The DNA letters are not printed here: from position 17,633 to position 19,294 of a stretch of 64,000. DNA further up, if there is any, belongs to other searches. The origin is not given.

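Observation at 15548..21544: Sigma54-controlled operon pairing a TctAB-like transporter with degradative HMG-CoA reductase and HMG-CoA lyase (mevalonate/HMG catabolism-like)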

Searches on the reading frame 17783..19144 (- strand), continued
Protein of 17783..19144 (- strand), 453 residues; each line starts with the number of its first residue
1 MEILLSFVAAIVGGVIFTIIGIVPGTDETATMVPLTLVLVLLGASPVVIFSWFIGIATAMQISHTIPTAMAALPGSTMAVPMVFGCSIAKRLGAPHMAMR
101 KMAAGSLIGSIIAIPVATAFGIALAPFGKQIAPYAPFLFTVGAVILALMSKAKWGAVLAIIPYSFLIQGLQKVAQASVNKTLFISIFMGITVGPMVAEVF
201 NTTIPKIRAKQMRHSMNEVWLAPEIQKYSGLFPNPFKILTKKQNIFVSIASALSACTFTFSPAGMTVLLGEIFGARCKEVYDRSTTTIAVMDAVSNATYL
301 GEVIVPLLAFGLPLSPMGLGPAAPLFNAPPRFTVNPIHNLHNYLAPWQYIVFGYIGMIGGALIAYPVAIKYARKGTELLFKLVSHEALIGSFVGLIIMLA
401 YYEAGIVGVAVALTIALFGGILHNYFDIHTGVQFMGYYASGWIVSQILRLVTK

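Call 42: search_protein_families(library=pfam, proteins=[L030:3824-5530:+, L030:5813-6124:+, L030:6121-6525:+, L030:6538-7563:+, L030:7573-8895:+, L030:8888-9490:+, L030:11565-12626:+, L021:5968-7521:+, L021:7963-8586:+, L021:8705-9352:+], max_evalue=0.001)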
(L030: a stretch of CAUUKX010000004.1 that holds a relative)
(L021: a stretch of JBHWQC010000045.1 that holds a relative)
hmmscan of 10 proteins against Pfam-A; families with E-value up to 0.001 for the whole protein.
L030:3824-5530:+ (568 aa): 2 families
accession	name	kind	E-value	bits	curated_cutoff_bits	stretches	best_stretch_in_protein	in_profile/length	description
PF02120.21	Flg_hook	-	3.5e-05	24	29.8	1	464-536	3-75/85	Flagellar hook-length control protein FliK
PF19753.4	DUF6240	-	0.00015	21.6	26.6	1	132-241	129-224/276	Family of unknown function (DUF6240)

L030:5813-6124:+ (103 aa): 1 family
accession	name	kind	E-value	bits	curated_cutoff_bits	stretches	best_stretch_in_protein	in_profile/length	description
PF01312.24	Bac_export_2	-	1.5e-16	61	24.4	1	18-89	262-335/335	FlhB HrpN YscU SpaS Family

L030:6121-6525:+ (134 aa): 2 families
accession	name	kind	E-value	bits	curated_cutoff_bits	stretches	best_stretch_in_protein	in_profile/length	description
PF02021.23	UPF0102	-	3.9e-20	72.5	23.6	1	31-120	1-80/80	Uncharacterised protein family UPF0102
PF08378.17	NERD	-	3.7e-06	27.9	22.1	1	27-78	1-59/111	Nuclease-related domain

L030:6538-7563:+ (341 aa): 1 family
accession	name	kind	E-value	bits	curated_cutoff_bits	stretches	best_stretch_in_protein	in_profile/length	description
PF02578.20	Cu-oxidase_4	-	3.5e-77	259.5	22.9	1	95-335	2-237/238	Multi-copper polyphenol oxidoreductase laccase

L030:7573-8895:+ (440 aa): 16 families
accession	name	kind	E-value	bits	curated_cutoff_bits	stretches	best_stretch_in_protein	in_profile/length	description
PF01926.29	MMR_HSR1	-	4.7e-59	197.9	21.9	2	179-296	2-113/113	50S ribosome-binding GTPase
PF14714.11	KH_dom-like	-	1.9e-34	118.2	27.3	1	354-434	1-81/81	KH-domain-like of EngA bacterial GTPase enzymes, C-terminal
PF02421.24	FeoB_N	-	1.4e-29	103.1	27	2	6-160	3-155/156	Ferrous iron transport protein B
PF00009.33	GTP_EFTU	-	1.8e-26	93.4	26.5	2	209-349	54-187/188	Elongation factor Tu GTP binding domain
PF00350.29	Dynamin_N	-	1.4e-14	54.9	27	0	179-210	1-32/168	Dynamin family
PF03193.22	RsgA_GTPase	-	1.6e-12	48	30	1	110-235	51-169/174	RsgA GTPase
PF04548.22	AIG1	-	1.7e-10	41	27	1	179-280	3-104/212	AIG1 family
PF08477.19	Roc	-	1.1e-07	32.5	27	0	179-240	2-72/119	Ras of Complex, Roc, domain of DAPkinase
PF00071.28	Ras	-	1.7e-06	28.1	21.6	0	179-345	2-157/162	Ras family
PF09439.16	SRPRB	-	1.8e-06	27.9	25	0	176-306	3-129/178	Signal recognition particle receptor beta subunit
PF00005.33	ABC_tran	-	1.2e-05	26.4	25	0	178-207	13-42/137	ABC transporter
PF16897.10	MMR_HSR1_Xtn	-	6.5e-05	23.3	35.2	0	114-161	57-100/106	C-terminal region of MMR_HSR1 domain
PF13191.12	AAA_16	-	8.2e-05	23.6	32.6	0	160-199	11-48/167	AAA ATPase domain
PF20720.3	nSTAND3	-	0.00018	21.6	27.2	0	171-260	12-102/155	Novel STAND NTPase 3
PF13401.12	AAA_22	-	0.00026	21.8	27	0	2-76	4-57/130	AAA domain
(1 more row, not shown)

L030:8888-9490:+ (200 aa): 1 family
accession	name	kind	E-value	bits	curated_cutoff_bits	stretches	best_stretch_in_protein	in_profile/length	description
PF02660.20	G3P_acyltransf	-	3.8e-50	170.6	24.1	1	11-186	2-164/164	Glycerol-3-phosphate acyltransferase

L030:11565-12626:+ (353 aa): 6 families
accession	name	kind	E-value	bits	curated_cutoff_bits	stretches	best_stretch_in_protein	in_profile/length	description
PF00532.27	Peripla_BP_1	-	1.7e-25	90.5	22.2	1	74-301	2-226/281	Periplasmic binding proteins and sugar binding domain of LacI family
PF13377.12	Peripla_BP_3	-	7.2e-23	81.9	26.5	1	189-346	2-164/167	Periplasmic binding protein-like domain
PF13407.12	Peripla_BP_4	-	6.3e-22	78.8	35.1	1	76-325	1-252/258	Periplasmic binding protein domain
PF00356.27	LacI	-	5.3e-19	68.2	27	1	17-62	1-46/46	Bacterial regulatory proteins, lacI family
PF01381.28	HTH_3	-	4.9e-05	23.7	23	1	8-53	2-47/55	Helix-turn-helix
PF13560.12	HTH_31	-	0.00049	20.8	27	0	16-63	15-60/64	Helix-turn-helix domain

L021:5968-7521:+ (517 aa): 6 families
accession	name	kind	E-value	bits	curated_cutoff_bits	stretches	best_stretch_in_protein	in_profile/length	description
PF00958.27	GMP_synt_C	-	1.6e-42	143.9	27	1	425-516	1-92/92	GMP synthase C terminal domain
PF00117.34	GATase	-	2.9e-37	128.6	22.8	1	14-195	2-189/190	Glutamine amidotransferase class-I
PF02540.23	NAD_synthase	-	6.4e-11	42.3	21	1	217-394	13-177/242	NAD synthase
PF07722.19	Peptidase_C26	-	1.1e-07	32.4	20.5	1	76-178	100-219/219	Peptidase C26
PF03054.22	tRNA_Me_trans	-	0.00032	20.9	20.6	0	223-256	1-33/202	tRNA methyl transferase HUP domain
PF01171.26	ATP_bind_3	-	0.00096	19.4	27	0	224-286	1-67/182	PP-loop family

L021:7963-8586:+ (207 aa): 0 families

L021:8705-9352:+ (215 aa): 0 families

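Call 43: search_protein_families(library=pfam, proteins=[L058:4335-5297:+, L058:5621-6499:+, L058:6483-7934:-, L058:11440-12162:+, L058:12553-14274:+, L063:11407-12435:+, L063:6606-8375:-, L067:5359-7185:+, L067:11564-12346:-, L067:4056-5303:-], max_evalue=0.001)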
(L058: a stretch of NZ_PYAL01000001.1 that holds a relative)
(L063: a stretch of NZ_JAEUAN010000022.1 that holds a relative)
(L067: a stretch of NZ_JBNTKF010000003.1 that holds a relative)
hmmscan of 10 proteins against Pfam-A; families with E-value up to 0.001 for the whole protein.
L058:4335-5297:+ (320 aa): 2 families
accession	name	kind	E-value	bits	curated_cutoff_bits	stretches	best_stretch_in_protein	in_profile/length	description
PF00892.27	EamA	-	4.3e-41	140.8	28.2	2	163-297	3-133/135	EamA-like transporter family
PF03151.22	TPT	-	4.8e-05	23.3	30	0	193-299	34-137/291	Triose-phosphate Transporter family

L058:5621-6499:+ (292 aa): 1 family
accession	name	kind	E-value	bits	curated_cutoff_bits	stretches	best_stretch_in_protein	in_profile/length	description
PF02540.23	NAD_synthase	-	2.4e-57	194.3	21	1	37-280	2-241/242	NAD synthase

L058:6483-7934:- (483 aa): 3 families
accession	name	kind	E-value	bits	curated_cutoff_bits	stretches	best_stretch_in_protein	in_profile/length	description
PF00155.27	Aminotran_1_2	-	1e-29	104.3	19.7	1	147-459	33-352/361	Aminotransferase class I and II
PF00392.27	GntR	-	2.7e-12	46.6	27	1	18-79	3-64/64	Bacterial regulatory proteins, gntR family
PF12897.13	Asp_aminotransf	-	0.00089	18.6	27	0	201-280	123-203/421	Aspartate amino-transferase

L058:11440-12162:+ (240 aa): 0 families

L058:12553-14274:+ (573 aa): 0 families

L063:11407-12435:+ (342 aa): 4 families
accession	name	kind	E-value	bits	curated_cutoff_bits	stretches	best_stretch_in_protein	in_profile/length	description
PF08450.18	SGL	-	5.6e-29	101.9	26.3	1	70-291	3-224/246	SMP-30/Gluconolactonase/LRE-like region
PF24684.1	Vgb_lyase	-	5.1e-07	29.2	50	1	58-234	46-212/290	Virginiamycin B lyase family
PF01436.27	NHL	-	0.00012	22.4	20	0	252-267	3-18/28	NHL repeat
PF01731.26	Arylesterase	-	0.00059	20.4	21.3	0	181-229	36-81/86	Arylesterase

L063:6606-8375:- (589 aa): 2 families
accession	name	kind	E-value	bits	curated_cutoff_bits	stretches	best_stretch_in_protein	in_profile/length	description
PF00155.27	Aminotran_1_2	-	5.7e-30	105.1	19.7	1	252-564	30-348/361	Aminotransferase class I and II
PF00392.27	GntR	-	6.8e-15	54.9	27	1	130-190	4-64/64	Bacterial regulatory proteins, gntR family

L067:5359-7185:+ (608 aa): 4 families
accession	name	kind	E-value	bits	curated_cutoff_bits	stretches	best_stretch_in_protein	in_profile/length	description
PF01590.32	GAF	-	1.7e-16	61.4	22.4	1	68-209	1-133/133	GAF domain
PF13185.12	GAF_2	-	6.7e-16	59.2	28.6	1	67-210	2-136/136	GAF domain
PF13556.12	HTH_30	-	8.9e-16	57.9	27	1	540-598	1-59/59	PucR C-terminal helix-turn-helix domain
PF13492.12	GAF_3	-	1.9e-09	38.4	27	1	69-209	2-127/129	GAF domain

L067:11564-12346:- (260 aa): 0 families

L067:4056-5303:- (415 aa): 2 families
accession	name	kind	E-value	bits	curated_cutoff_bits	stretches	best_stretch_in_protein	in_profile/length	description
PF07690.21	MFS_1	-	3.9e-34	118.5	33.4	2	28-280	1-266/347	Major Facilitator Superfamily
PF00083.30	Sugar_tr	-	1.8e-09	37.5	22.3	1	43-199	32-192/452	Sugar (and other) transporter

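Call 55: search_solved_structures(query=L003:4552-5922:+, max_evalue=0.01)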
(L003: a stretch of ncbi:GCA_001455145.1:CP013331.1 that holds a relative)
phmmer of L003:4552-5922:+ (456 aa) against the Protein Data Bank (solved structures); distinct sequences matched with E-value up to 0.01: 1.
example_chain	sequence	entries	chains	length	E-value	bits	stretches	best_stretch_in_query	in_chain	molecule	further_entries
9erq_A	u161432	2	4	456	0.0045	19.2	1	90-330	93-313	Acyclic terpene utilization AtuA family protein | Citramalate lyase, subunit A (cmlA)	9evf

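Call 56: search_protein_families(library=ncbifam, proteins=[L003:4552-5922:+, L003:5922-6284:+, L003:6271-7530:+, L003:7536-8000:+, L003:8001-9365:+, L003:2855-4402:+, L001:10770-11696:+, L063:11407-12435:+], max_evalue=0.001)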
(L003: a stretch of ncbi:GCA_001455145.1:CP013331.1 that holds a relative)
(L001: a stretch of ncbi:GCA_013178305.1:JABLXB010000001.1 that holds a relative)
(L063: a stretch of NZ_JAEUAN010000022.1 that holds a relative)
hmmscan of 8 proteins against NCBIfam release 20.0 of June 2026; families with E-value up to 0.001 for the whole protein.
L003:4552-5922:+ (456 aa): 0 families

L003:5922-6284:+ (120 aa): 0 families

L003:6271-7530:+ (419 aa): 3 families
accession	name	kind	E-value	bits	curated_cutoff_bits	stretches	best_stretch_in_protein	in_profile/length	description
TIGR00532.1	HMG_CoA_R_NAD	equivalog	1.4e-144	482.2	259.95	1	1-379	19-395/395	hydroxymethylglutaryl-CoA reductase, degradative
TIGR00533.1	HMG_CoA_R_NADP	equivalog_domain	2e-18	66.5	441.8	2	21-201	37-212/402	hydroxymethylglutaryl-CoA reductase (NADPH)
TIGR00920.1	2A060605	subfamily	4.9e-09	34.9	778.35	1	48-190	523-660/887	hydroxymethylglutaryl-CoA reductase (NADPH)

L003:7536-8000:+ (154 aa): 0 families

L003:8001-9365:+ (454 aa): 0 families

L003:2855-4402:+ (515 aa): 32 families (the best 25 are shown)
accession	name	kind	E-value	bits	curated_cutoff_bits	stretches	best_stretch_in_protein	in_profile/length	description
NF041552.1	TF_PrdR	equivalog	8.7e-131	437.1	795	1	39-507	101-576/577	sigma-54 dependent transcriptional regulator PrdR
TIGR01817.1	nifA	equivalog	8.2e-101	338.4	528.85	1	185-446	177-437/534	nif-specific transcriptional activator NifA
NF008469.0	PRK11361.1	equivalog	4.8e-95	318.9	714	1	170-510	108-457/461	acetoacetate metabolism transcriptional regulator AtoC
TIGR02915.1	PEP_resp_reg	equivalog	6.4e-94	315.3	502.6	1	187-509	121-444/445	PEP-CTERM-box response regulator transcription factor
NF003451.0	PRK05022.1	equivalog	5.1e-93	312.5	476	1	191-509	177-510/512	nitric oxide reductase transcriptional regulator NorR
NF049963.1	RespRegFlgRCampy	domain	7.7e-88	295.2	750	1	180-509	111-429/429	fla regulon two-component system response regulator FlgR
NF008485.2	PRK11388.1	equivalog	5.1e-86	289.4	551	1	60-513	201-641/643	dihydroxyacetone kinase operon transcriptional regulator DhaR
TIGR01818.1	ntrC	equivalog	5.6e-86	289.1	558.6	1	170-452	102-382/463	nitrogen regulation protein NR(I)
NF007689.0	PRK10365.1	equivalog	3.7e-84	283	760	1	203-505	138-440/441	sigma-54-dependent response regulator transcription factor ZraR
NF050807.1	TransRegFlbDCaul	equivalog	1.8e-83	280.9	750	1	202-508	116-439/454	sigma-54-dependent transcriptional regulator FlbD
NF041906.1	V4R_TF_MobR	exception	3.4e-83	280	999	1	204-507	232-544/544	phenol degradation transcriptional regulator MobR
NF038308.1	RNA_repair_RtcR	equivalog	1.8e-82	277.9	650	1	179-460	155-445/530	RNA repair transcriptional activator RtcR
NF008085.0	PRK10820.1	equivalog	1.3e-80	271.5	576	1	28-514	41-517/520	transcriptional regulator TyrR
TIGR02974.1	phageshock_pspF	equivalog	1.7e-80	270.8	443.55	1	206-446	1-242/336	phage shock protein operon transcriptional activator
NF011953.0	PRK15424.1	equivalog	3.7e-79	266.7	703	1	190-506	207-533/538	propionate catabolism operon regulatory protein PrpR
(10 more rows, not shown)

L001:10770-11696:+ (308 aa): 26 families (the best 25 are shown)
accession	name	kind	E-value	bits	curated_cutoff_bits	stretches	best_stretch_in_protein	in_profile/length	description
NF004283.0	PRK05692.1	subfamily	3e-113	377.9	246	1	1-295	1-295/300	hydroxymethylglutaryl-CoA lyase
TIGR02146.1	LysS_fung_arch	equivalog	1.4e-19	70.6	413.55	1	14-238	6-220/344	homocitrate synthase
NF006049.0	PRK08195.1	subfamily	7.8e-19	67.9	229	1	7-282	8-268/344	4-hyroxy-2-oxovalerate/4-hydroxy-2-oxopentanoic acid aldolase,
NF002085.0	PRK00915.1-2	subfamily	8e-18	64.4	517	1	6-282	13-273/504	2-isopropylmalate synthase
TIGR03217.1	4OH_2_O_val_ald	equivalog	2e-17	63.4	286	1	7-280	3-261/334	4-hydroxy-2-oxovalerate aldolase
TIGR02090.1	LEU1_arch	subfamily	2.6e-17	63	484.75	1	9-276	3-254/363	isopropylmalate/citramalate/homocitrate synthases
TIGR02660.1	nifV_homocitr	equivalog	1.3e-16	60.8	462.9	1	11-291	6-270/365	homocitrate synthase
TIGR00973.1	leuA_bact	equivalog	3.8e-14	52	598.7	1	12-275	7-265/494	2-isopropylmalate synthase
NF041069.1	IPMS_Sufob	equivalog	3.5e-13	49.6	600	1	10-276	4-256/371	isopropylmalate synthase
NF002086.0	PRK00915.1-3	equivalog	3.9e-13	48.7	532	1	12-260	12-251/516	2-isopropylmalate synthase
NF002084.0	PRK00915.1-1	equivalog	2.5e-12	46.1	748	1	9-291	7-284/523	2-isopropylmalate synthase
NF006761.0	PRK09282.1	domain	1.2e-11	43.8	402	1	159-285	156-275/591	pyruvate carboxylase subunit B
NF002088.0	PRK00915.1-5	equivalog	2.4e-11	42.9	697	1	15-255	12-243/514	2-isopropylmalate synthase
NF002087.0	PRK00915.1-4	equivalog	1.5e-10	40.2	729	1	98-275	98-270/516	2-isopropylmalate synthase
NF010643.0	PRK14040.1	subfamily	5.4e-10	38.4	892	1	157-277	157-270/595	oxaloacetate decarboxylase subunit alpha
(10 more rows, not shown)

L063:11407-12435:+ (342 aa): 1 family
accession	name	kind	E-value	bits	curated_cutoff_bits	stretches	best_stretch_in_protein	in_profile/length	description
NF033206.1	ScyE_fam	subfamily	1.1e-11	44.8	80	1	110-229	208-332/333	ScyD/ScyE family protein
